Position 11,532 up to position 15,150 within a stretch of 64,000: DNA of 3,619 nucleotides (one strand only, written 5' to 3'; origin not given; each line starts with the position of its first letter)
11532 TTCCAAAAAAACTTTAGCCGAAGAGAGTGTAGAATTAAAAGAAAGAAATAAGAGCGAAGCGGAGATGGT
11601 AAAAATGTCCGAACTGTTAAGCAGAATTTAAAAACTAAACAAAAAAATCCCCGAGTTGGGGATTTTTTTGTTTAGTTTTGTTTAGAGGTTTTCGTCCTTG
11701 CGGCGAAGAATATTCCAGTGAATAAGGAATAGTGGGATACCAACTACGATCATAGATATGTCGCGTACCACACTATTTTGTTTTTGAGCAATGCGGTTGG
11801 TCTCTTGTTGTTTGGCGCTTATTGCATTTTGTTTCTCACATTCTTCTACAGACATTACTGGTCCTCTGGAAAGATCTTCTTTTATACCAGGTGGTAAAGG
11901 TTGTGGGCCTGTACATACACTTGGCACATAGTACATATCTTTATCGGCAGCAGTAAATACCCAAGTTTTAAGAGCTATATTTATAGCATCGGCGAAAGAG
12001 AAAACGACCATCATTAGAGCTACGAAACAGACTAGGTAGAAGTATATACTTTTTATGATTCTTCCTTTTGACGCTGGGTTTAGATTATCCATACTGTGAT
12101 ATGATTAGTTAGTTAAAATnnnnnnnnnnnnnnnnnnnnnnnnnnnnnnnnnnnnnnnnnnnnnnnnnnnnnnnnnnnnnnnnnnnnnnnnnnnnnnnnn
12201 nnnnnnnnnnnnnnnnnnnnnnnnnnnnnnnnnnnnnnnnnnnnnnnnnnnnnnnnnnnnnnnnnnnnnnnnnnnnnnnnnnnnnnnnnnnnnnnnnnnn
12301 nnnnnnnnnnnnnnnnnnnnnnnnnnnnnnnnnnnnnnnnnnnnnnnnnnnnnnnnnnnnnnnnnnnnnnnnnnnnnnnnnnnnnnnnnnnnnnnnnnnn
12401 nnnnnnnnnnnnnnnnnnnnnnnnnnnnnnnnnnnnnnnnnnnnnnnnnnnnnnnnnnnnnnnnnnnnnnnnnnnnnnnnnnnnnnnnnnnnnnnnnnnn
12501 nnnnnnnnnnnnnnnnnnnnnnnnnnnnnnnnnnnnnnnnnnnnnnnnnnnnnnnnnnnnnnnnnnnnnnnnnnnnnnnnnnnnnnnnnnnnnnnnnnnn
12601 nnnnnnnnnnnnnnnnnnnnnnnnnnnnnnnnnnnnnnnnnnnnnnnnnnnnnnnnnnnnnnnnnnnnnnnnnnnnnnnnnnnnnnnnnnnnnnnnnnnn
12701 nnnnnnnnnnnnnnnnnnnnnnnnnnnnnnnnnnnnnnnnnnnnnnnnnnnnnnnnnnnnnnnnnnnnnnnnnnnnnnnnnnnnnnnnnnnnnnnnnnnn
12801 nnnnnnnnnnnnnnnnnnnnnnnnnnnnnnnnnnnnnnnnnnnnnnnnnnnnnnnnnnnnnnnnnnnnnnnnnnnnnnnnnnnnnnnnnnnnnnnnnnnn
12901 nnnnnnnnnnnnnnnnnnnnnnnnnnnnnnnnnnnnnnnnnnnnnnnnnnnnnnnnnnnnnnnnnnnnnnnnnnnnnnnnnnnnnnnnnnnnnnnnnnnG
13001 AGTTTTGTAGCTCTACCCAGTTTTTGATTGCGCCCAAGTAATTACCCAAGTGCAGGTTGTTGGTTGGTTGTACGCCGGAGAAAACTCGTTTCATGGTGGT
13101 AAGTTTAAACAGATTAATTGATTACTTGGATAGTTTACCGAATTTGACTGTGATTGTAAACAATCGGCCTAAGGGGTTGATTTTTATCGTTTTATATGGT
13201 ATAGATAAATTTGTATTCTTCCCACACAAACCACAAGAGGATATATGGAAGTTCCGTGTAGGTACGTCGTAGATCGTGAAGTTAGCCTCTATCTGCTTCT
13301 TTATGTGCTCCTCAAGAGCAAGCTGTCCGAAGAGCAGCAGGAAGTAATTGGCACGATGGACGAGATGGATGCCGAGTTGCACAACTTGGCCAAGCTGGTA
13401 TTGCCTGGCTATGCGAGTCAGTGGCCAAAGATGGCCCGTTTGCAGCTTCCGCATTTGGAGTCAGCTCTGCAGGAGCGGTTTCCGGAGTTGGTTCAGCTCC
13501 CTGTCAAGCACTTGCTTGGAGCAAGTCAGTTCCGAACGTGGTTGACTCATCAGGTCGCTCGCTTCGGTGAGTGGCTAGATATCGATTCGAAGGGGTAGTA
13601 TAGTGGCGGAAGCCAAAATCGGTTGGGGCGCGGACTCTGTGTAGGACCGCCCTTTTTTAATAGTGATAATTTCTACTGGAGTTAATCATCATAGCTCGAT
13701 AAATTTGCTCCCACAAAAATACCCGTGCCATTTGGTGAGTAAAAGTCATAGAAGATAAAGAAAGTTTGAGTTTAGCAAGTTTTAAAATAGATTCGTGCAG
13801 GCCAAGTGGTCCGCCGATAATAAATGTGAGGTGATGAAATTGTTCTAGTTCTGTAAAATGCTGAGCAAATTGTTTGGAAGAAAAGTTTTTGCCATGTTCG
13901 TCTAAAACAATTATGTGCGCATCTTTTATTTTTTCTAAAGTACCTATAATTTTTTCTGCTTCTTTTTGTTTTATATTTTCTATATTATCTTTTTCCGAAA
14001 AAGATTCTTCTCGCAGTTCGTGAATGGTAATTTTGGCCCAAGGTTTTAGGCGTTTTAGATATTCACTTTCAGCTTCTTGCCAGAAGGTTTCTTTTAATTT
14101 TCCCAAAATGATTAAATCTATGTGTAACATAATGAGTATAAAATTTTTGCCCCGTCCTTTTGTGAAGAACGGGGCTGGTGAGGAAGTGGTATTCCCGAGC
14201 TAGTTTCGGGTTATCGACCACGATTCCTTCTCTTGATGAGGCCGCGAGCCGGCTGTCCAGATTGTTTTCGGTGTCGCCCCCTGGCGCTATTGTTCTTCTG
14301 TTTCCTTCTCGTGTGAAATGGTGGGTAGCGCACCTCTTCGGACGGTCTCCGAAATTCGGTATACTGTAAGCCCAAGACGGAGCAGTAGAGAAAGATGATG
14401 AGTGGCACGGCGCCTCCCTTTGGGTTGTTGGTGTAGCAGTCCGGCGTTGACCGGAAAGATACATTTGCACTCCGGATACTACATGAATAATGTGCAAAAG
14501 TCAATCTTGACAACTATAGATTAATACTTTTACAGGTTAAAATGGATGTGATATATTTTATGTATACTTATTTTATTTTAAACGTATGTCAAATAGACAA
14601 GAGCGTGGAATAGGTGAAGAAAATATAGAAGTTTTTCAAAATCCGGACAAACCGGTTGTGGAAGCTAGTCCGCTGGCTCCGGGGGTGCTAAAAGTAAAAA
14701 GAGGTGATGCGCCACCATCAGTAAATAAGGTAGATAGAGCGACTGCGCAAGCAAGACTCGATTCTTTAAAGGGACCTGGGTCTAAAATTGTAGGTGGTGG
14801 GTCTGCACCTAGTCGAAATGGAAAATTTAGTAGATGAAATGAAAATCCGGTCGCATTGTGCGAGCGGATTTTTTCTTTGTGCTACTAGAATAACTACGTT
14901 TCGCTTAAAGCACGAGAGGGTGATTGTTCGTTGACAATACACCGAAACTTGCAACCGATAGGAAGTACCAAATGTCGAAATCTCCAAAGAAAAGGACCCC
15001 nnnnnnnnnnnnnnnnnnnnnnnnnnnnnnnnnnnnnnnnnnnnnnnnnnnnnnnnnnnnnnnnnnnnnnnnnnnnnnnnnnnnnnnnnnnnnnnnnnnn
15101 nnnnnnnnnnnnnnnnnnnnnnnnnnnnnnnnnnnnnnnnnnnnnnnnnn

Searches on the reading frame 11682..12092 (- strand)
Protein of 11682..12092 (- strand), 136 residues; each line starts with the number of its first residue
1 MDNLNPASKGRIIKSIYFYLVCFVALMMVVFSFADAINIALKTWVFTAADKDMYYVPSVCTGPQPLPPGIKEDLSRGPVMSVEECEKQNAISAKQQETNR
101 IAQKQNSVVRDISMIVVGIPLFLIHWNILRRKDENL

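Call 11: search_protein_families(library=pfam, proteins=[window:11682-12092:-], max_evalue=0.01)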
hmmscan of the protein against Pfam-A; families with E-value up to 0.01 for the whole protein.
window:11682-12092:- (136 aa): 1 family
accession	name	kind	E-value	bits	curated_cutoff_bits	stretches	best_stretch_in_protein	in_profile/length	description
PF18920.5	DUF5671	-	3.6e-10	40.3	28.4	1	97-133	34-70/132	Domain of unknown function (DUF5671)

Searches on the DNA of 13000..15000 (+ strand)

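Call 4: search_rna_families(source=window, start=13000, end=15000, threshold=evalue, max_evalue=10, show_alignments=4)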
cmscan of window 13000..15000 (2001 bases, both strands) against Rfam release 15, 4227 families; matches with E-value up to 10: 9.
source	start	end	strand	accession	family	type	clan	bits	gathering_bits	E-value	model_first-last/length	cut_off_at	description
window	14822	14876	-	RF02433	SpF36_sRNA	Gene; sRNA;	-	22.6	48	3.7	1-51/51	no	Streptococcus sRNA SpF36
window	13825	13921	+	RF00157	SNORD39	Gene; snRNA; snoRNA; CD-box;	CL00057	19.6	35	0.43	1-80/80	no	Small nucleolar RNA SNORD55/SNORD39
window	13139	13242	-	RF02269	HPnc0580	Gene; sRNA;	-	19.6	37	4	1-105/105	no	Heliobacter pylori small RNA HPnc0580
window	14592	14703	+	RF02191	TCL6_1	Gene; lncRNA;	-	19.3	60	0.3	1-113/113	no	T-cell leukemia/lymphoma 6 conserved region 1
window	14836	14878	+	RF04165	mir-2483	Gene; miRNA;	-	17.6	75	5.8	1-80/80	no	mir-2483 microRNA precursor family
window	14141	14247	+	RF01761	wcaG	Cis-reg;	-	16.6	42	5.1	1-98/98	no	wcaG RNA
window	13679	13703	+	RF01335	CRISPR-DR22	Gene; CRISPR;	-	15.8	50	5.4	1-36/36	no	CRISPR RNA direct repeat element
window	14090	14212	+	RF03046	Pseudomonadales-1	Gene; sRNA;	-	14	68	2.8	1-164/164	no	Pseudomonadales-1 RNA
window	14004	14038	-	RF01833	astro_FSE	Cis-reg; frameshift_element;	-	13.8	70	2.9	1-55/55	no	ribosomal frameshift site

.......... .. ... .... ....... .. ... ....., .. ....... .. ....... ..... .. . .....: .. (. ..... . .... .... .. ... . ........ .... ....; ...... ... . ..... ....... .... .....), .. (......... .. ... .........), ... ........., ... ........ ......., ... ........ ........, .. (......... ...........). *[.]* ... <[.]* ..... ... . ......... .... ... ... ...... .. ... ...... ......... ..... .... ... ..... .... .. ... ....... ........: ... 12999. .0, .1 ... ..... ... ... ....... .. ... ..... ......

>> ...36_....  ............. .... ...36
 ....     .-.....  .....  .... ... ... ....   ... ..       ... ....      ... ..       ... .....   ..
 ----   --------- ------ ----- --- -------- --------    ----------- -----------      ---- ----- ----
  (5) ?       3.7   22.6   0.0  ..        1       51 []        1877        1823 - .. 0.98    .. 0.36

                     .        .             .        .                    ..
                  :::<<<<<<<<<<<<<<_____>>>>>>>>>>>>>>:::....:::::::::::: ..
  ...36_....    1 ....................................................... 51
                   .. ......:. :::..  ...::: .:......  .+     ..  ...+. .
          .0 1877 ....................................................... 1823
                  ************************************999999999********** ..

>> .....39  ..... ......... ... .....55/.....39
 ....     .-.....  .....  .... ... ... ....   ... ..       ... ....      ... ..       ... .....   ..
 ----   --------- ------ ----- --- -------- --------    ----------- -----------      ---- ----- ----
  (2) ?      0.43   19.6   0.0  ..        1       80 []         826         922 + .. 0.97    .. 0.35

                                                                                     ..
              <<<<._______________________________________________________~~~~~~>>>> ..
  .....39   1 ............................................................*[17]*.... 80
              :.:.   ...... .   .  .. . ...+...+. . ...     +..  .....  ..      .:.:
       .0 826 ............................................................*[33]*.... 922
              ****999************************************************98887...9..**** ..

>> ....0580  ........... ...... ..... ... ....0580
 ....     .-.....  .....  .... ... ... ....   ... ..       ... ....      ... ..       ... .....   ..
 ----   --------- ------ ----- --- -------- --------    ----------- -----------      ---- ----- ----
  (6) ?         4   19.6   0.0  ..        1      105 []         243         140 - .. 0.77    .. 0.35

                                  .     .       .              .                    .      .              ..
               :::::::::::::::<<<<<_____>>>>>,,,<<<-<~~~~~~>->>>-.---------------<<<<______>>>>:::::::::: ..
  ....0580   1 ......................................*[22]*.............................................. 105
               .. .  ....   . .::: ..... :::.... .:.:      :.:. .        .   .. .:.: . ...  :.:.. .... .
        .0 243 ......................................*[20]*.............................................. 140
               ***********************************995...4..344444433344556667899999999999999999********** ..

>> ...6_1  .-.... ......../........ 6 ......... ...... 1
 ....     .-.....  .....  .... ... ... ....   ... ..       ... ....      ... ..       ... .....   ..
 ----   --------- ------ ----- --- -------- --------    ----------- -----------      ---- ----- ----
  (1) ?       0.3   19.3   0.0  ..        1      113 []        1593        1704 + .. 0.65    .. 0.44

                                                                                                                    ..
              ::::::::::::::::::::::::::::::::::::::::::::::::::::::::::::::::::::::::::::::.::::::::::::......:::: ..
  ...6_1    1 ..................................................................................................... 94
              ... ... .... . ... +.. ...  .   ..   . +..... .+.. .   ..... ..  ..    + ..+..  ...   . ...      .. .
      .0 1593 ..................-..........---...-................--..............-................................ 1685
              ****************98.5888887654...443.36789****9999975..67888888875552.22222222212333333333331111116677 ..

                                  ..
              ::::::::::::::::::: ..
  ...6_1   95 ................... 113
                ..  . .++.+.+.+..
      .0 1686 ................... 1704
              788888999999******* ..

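Call 23: search_rna_families(source=window, start=14110, end=14530, threshold=evalue, max_evalue=10, show_alignments=6)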
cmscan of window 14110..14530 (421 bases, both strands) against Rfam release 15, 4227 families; matches with E-value up to 10: 3.
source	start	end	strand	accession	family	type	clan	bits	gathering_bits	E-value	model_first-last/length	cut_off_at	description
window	14141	14247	+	RF01761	wcaG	Cis-reg;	-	16.6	42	1.1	1-98/98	no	wcaG RNA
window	14177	14238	+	RF01146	sR15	Gene; snRNA; snoRNA; CD-box;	-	15.2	40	3.6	1-65/65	no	Small nucleolar RNA sR15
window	14391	14418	+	RF01123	sR35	Gene; snRNA; snoRNA; CD-box;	-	10.1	60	6.8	1-57/57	no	Small nucleolar RNA sR35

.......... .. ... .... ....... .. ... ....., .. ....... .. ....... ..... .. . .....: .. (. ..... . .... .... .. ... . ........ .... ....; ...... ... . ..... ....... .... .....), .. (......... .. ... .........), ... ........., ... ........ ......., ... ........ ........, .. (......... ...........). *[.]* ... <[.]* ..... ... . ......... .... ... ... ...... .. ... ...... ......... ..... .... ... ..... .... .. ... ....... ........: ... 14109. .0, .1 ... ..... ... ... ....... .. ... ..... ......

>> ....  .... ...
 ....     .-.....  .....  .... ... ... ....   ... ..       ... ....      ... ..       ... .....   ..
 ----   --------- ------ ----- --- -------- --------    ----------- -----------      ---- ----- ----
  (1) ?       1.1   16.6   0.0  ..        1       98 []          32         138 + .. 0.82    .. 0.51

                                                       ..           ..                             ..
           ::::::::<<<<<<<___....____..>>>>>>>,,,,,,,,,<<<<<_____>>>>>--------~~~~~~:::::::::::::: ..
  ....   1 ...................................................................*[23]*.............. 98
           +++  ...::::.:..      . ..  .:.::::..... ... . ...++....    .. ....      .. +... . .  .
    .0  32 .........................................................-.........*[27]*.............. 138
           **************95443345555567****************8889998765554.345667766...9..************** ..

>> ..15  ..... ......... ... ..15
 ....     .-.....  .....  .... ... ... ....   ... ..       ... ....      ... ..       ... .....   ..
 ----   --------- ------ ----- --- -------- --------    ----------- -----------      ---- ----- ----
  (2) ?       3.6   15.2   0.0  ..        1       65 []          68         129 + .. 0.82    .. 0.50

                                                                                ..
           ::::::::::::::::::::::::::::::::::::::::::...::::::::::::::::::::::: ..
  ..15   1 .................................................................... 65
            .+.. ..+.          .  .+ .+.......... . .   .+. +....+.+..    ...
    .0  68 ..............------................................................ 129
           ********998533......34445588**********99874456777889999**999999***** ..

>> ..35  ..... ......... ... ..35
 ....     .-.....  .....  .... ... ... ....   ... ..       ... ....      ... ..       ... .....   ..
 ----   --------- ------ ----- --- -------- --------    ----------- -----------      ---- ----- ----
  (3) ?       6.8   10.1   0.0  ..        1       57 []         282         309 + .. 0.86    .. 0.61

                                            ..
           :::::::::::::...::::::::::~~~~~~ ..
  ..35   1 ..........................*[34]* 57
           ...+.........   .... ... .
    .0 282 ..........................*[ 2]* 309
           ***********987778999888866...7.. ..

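Call 70: search_dna_similar(query=window:14131-14520:+, collection=phages, mode=distant, max_rows=5, max_evalue=0.01)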
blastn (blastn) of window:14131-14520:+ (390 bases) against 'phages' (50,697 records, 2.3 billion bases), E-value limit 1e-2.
No match.
